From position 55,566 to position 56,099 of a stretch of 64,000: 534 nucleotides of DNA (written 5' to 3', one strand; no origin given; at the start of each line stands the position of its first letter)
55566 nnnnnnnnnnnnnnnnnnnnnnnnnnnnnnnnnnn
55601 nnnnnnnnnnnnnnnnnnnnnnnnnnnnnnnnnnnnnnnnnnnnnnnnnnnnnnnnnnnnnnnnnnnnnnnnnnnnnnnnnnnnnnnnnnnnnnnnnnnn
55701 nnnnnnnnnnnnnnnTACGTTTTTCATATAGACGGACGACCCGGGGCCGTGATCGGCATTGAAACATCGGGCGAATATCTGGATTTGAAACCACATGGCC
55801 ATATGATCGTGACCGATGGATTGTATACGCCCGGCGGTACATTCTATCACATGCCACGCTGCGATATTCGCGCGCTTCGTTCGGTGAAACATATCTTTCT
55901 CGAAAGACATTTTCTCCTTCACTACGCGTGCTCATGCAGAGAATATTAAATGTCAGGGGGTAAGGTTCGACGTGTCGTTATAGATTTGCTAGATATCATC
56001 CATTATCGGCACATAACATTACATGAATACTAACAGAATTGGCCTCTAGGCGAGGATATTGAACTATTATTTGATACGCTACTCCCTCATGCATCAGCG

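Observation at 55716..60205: ~120-nt direct repeats derived from an IS91/ISCR-like transposase remnant bracket a 4.1-kb segment carrying a secreted glycosidase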

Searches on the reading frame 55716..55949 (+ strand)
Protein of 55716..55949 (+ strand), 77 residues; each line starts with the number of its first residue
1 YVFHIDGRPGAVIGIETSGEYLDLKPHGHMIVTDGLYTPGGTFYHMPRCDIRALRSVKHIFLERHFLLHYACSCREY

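Call 6: search_protein_families(library=pfam, proteins=[window:55716-55949:+], max_evalue=10)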
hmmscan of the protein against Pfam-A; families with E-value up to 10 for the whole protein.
window:55716-55949:+ (77 aa): 1 family
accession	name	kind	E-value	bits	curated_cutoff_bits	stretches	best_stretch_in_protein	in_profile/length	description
PF04986.18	Y2_Tnp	-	0.00064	20.2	20.9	1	10-45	1-36/183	Putative transposase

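Call 11: find_homologous_proteins(query=window:55716-55949:+, max_evalue=10)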
Query window:55716-55949:+ (77 aa): 1 proteins with E <= 10 among 2 candidates.
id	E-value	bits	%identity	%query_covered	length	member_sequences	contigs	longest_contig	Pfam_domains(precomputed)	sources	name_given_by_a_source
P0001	1.9e-39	151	98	86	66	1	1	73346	-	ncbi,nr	ncbi:MAG: hypothetical protein HZC28_10755 [Spirochaetes bacterium]|nr:hypothetical protein [Spiroch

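Call 17: search_protein_representatives(protein=window:55716-55949:+)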
Query: 77 residues. Proteins with E-value up to 0.001 (for the whole library): 185; up to 1e-10: 4; up to 1e-30: 1. The best 150 are listed.
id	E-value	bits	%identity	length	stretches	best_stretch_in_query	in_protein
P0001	6.0e-40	150.6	98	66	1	12-77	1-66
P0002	3.9e-17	77.8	62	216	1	5-71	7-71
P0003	1.4e-14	69.7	79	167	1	5-47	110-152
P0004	1.1e-11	60.4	61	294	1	5-53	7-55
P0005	1.5e-10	56.8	50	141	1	3-60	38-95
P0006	1.2e-09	54.0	51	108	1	11-57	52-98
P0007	1.8e-09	53.4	44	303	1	3-61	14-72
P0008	3.2e-09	52.6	46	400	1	3-61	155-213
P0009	5.4e-08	48.7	54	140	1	8-55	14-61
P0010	3.0e-07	46.3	48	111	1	6-55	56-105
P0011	3.2e-07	46.2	50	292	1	14-68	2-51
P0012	3.2e-07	46.2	47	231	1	6-56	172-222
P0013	4.4e-07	45.7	41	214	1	6-64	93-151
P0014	6.5e-07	45.2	43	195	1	8-70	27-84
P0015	6.8e-07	45.1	52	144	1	6-57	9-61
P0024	2.4e-06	43.4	50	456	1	4-49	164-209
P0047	9.9e-06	41.5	47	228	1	8-70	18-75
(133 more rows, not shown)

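Call 19: search_protein_families(library=pfam, proteins=[P0002, P0003, P0004, P0005, P0007, P0008, P0011, P0014, P0024, P0047], max_evalue=0.01)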
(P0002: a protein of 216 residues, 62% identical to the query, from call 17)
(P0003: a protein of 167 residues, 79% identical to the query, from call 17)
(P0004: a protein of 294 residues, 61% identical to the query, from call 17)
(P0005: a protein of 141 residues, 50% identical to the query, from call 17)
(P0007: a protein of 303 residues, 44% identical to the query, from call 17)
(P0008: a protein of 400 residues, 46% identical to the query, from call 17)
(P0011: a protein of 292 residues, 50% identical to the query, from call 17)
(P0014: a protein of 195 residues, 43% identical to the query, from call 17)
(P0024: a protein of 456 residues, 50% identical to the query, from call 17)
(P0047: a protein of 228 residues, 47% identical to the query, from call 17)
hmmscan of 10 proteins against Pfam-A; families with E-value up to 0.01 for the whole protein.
P0002 (216 aa): 1 family
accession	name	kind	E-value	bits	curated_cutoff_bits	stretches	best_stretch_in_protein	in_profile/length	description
PF04986.18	Y2_Tnp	-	2.9e-18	67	20.9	1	12-187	1-179/183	Putative transposase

P0003 (167 aa): 2 families
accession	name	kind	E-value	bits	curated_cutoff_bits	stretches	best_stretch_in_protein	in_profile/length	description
PF14319.11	Zn_Tnp_IS91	-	5e-11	42.9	26.3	1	6-74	26-90/90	Transposase zinc-binding domain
PF04986.18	Y2_Tnp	-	1.9e-06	28.5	20.9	1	115-154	1-40/183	Putative transposase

P0004 (294 aa): 1 family
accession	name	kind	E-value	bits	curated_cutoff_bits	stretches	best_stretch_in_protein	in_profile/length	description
PF04986.18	Y2_Tnp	-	5.9e-14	52.9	20.9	1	12-188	1-179/183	Putative transposase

P0005 (141 aa): 1 family
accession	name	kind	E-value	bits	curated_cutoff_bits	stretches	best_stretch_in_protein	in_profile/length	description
PF04986.18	Y2_Tnp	-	0.0053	17.2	20.9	1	47-105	3-61/183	Putative transposase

P0007 (303 aa): 1 family
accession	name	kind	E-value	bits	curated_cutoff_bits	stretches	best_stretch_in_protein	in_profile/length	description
PF04986.18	Y2_Tnp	-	1.2e-17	64.9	20.9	1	21-194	1-178/183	Putative transposase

P0008 (400 aa): 3 families
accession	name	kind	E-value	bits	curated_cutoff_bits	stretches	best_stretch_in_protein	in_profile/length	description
PF14319.11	Zn_Tnp_IS91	-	2.9e-15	56.5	26.3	1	40-121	13-90/90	Transposase zinc-binding domain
PF04986.18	Y2_Tnp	-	8.8e-10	39.3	20.9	1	162-313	1-157/183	Putative transposase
PF00027.35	cNMP_binding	-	0.0016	18.8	27.5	1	348-388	9-49/89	Cyclic nucleotide-binding domain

P0011 (292 aa): 1 family
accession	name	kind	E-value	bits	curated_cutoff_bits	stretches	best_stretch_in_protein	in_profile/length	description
PF04986.18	Y2_Tnp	-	5.2e-24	85.7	20.9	1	1-166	4-180/183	Putative transposase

P0014 (195 aa): 1 family
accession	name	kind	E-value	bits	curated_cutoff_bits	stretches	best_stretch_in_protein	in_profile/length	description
PF04986.18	Y2_Tnp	-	5.8e-19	69.3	20.9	1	29-194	1-177/183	Putative transposase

P0024 (456 aa): 2 families
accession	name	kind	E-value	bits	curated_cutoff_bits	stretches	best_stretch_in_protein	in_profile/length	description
PF14319.11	Zn_Tnp_IS91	-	2.1e-16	60.1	26.3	1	38-129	12-90/90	Transposase zinc-binding domain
PF04986.18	Y2_Tnp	-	4.1e-16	60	20.9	1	170-343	1-179/183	Putative transposase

P0047 (228 aa): 1 family
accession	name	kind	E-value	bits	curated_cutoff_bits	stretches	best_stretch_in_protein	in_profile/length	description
PF04986.18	Y2_Tnp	-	1.4e-10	42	20.9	1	20-170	1-162/183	Putative transposase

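Call 32: find_homologous_proteins(query=A3, max_evalue=0.00001)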
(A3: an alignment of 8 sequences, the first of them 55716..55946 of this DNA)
Query A3 (8 sequences) (77 aa, profile of the alignment): 242 proteins with E <= 0.00001 among 3887 candidates; the best 120 are listed.
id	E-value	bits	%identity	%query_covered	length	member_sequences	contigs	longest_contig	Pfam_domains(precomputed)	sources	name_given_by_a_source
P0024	1.1e-210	718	50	60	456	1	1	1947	PF14319.12,PF04986.19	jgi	jgi:Putative transposase/Transposase zinc-binding domain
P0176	1.5e-182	625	59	60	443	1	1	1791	PF14319.12,PF04986.19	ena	-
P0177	2.6e-174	598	54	62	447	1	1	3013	PF14319.12,PF04986.19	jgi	jgi:hypothetical protein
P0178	4.4e-170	584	62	55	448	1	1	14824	PF14319.12,PF04986.19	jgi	jgi:Zn ribbon nucleic-acid-binding protein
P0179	1.4e-167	576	48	62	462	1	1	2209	PF14319.12,PF04986.19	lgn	-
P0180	1.8e-166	572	60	58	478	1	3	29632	PF14319.12,PF04986.19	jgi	-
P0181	1.6e-164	566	52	56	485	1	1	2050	PF14319.12,PF04986.19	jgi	-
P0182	9.3e-160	550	48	57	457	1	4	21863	PF14319.12,PF04986.19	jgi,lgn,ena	-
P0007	2.2e-158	546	44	77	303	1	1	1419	PF04986.19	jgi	-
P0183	7.6e-152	524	56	56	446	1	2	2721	PF14319.12,PF04986.19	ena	-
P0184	5.2e-151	521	60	56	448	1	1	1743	PF14319.12,PF04986.19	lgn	-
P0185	3.1e-150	519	56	58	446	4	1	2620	PF14319.12,PF04986.19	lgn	-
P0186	1.6e-146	507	63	73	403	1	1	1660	PF04986.19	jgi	jgi:hypothetical protein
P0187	1.8e-137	477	55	57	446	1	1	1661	PF14319.12,PF04986.19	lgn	-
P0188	2.1e-134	467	51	74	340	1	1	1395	PF04986.19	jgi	jgi:hypothetical protein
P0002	4.5e-105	370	59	91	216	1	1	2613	PF04986.19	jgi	-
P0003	3.7e-86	308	81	55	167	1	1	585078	PF14319.12,PF04986.19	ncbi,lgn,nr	ncbi:MAG: transposase zinc-binding domain-containing protein [Spirochaetes bacterium]|nr:transposase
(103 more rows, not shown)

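Call 33: find_encoding_contigs(protein=P0003, flank=10000, max_places=4)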
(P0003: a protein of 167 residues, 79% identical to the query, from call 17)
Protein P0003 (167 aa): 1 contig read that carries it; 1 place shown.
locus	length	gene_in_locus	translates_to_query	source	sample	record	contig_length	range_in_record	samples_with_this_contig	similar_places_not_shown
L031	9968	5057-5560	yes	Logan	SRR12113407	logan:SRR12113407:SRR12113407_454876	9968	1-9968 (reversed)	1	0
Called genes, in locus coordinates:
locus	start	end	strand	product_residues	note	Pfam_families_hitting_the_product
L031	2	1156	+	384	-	?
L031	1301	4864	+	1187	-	PF02018:CBM_4_9 (faint), PF06452:CBM9_1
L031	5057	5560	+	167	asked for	PF14319:Zn_Tnp_IS91, PF04986:Y2_Tnp (faint)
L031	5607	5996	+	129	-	PF04986:Y2_Tnp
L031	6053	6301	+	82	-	-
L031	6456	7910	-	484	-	PF00106:adh_short, PF13561:adh_short_C2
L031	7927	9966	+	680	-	?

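Call 34: find_encoding_contigs(protein=P0002, flank=5000, max_places=3)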
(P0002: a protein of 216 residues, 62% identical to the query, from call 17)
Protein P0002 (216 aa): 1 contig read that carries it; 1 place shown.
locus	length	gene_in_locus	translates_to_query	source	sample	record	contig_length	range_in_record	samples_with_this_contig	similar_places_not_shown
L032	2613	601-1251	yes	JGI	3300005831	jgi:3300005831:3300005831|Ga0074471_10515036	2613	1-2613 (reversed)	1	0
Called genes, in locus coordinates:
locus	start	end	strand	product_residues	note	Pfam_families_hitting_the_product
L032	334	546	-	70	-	-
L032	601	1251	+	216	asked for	PF04986:Y2_Tnp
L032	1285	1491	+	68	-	-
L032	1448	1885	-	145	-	PF04480:DUF559, PF18741:MTES_1575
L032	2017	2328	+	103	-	-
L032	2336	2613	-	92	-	?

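Call 40: list_cluster_members(proteins=[P0001, P0003, L031:1301-4861:+])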
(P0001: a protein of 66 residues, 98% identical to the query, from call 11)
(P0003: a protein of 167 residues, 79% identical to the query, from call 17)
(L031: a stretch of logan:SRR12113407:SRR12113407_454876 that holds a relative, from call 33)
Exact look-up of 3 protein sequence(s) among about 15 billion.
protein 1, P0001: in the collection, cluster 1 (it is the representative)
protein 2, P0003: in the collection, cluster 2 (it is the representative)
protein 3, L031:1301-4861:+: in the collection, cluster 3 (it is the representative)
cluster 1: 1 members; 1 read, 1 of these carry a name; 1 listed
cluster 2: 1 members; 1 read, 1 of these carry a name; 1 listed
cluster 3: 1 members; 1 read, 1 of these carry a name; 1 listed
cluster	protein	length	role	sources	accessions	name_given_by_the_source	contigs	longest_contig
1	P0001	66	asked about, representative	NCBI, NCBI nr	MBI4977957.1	MAG: hypothetical protein HZC28_10755 [Spirochaetes bacterium] | hypothetical protein [Spirochaetota bacterium]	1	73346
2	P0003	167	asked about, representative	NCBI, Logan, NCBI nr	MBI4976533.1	MAG: transposase zinc-binding domain-containing protein [Spirochaetes bacterium] | transposase zinc-binding domain-containing protein [Spirochaetota bacterium]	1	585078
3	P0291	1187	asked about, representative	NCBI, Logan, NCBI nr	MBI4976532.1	MAG: hypothetical protein HZC28_03575 [Spirochaetes bacterium] | hypothetical protein [Spirochaetota bacterium]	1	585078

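Call 46: search_protein_families(library=ncbifam, proteins=[window:55716-55949:+, L031:5607-5996:+, L031:6053-6301:+], max_evalue=0.1)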
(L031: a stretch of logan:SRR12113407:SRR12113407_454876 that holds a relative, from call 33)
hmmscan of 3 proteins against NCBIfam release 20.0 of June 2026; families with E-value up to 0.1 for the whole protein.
window:55716-55949:+ (77 aa): 1 family
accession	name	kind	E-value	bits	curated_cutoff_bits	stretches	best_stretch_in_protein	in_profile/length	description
NF033538.2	transpos_IS91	equivalog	0.00087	18.4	125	1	5-46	131-172/356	IS91 family transposase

L031:5607-5996:+ (129 aa): 4 families
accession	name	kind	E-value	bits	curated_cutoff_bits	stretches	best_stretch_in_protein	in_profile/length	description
NF033538.2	transpos_IS91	equivalog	3.7e-08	32.8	125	1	23-112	227-315/356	IS91 family transposase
NF052416.1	ISCR_clade_Ia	exception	8.7e-05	21.2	925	1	29-110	327-407/509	ISCR element clade Ia family transposase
TIGR03139.1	QueF-II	equivalog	0.023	14.5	86.9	1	14-62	8-56/115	preQ(1) synthase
NF011825.0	PRK15297.1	equivalog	0.038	13.1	494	1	35-122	130-213/359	fimbrial protein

L031:6053-6301:+ (82 aa): 0 families

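Call 59: find_encoding_contigs(protein=P0178, flank=3000, max_places=2)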
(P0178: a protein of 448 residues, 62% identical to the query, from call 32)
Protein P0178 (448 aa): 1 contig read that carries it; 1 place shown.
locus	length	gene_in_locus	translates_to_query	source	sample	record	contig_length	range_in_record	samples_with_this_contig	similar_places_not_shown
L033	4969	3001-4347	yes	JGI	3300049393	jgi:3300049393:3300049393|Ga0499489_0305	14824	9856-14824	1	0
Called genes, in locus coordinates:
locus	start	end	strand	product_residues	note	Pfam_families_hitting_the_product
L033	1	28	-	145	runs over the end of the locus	PF13581:HATPase_c_2, PF02518:HATPase_c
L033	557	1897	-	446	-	PF13655:RVT_N, PF00078:RVT_1, PF08388:GIIM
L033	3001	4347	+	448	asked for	PF14319:Zn_Tnp_IS91, PF04986:Y2_Tnp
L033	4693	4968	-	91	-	?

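Call 60: find_encoding_contigs(protein=P0180, flank=3000, max_places=3)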
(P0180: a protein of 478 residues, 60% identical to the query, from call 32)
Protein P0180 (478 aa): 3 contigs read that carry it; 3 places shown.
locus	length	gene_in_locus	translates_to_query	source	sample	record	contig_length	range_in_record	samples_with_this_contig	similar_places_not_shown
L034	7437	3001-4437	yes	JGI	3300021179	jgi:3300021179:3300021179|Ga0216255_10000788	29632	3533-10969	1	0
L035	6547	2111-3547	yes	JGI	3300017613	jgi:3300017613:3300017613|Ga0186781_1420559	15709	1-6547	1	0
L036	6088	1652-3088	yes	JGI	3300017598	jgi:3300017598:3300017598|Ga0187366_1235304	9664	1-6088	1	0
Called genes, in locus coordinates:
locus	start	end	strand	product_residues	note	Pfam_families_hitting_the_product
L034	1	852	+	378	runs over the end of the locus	-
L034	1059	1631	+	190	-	PF06226:DUF1007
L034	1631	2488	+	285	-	PF03824:NicO, PF13386:DsbD_2 (weak)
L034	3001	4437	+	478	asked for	PF14319:Zn_Tnp_IS91, PF04986:Y2_Tnp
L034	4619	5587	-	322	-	-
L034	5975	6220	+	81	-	-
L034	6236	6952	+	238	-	PF02811:PHP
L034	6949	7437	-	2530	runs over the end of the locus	-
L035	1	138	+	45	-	?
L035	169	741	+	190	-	PF06226:DUF1007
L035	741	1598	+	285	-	PF03824:NicO, PF13386:DsbD_2 (weak)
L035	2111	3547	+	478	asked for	PF14319:Zn_Tnp_IS91, PF04986:Y2_Tnp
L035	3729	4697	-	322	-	-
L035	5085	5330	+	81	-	-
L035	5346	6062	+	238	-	PF02811:PHP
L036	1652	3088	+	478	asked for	PF14319:Zn_Tnp_IS91, PF04986:Y2_Tnp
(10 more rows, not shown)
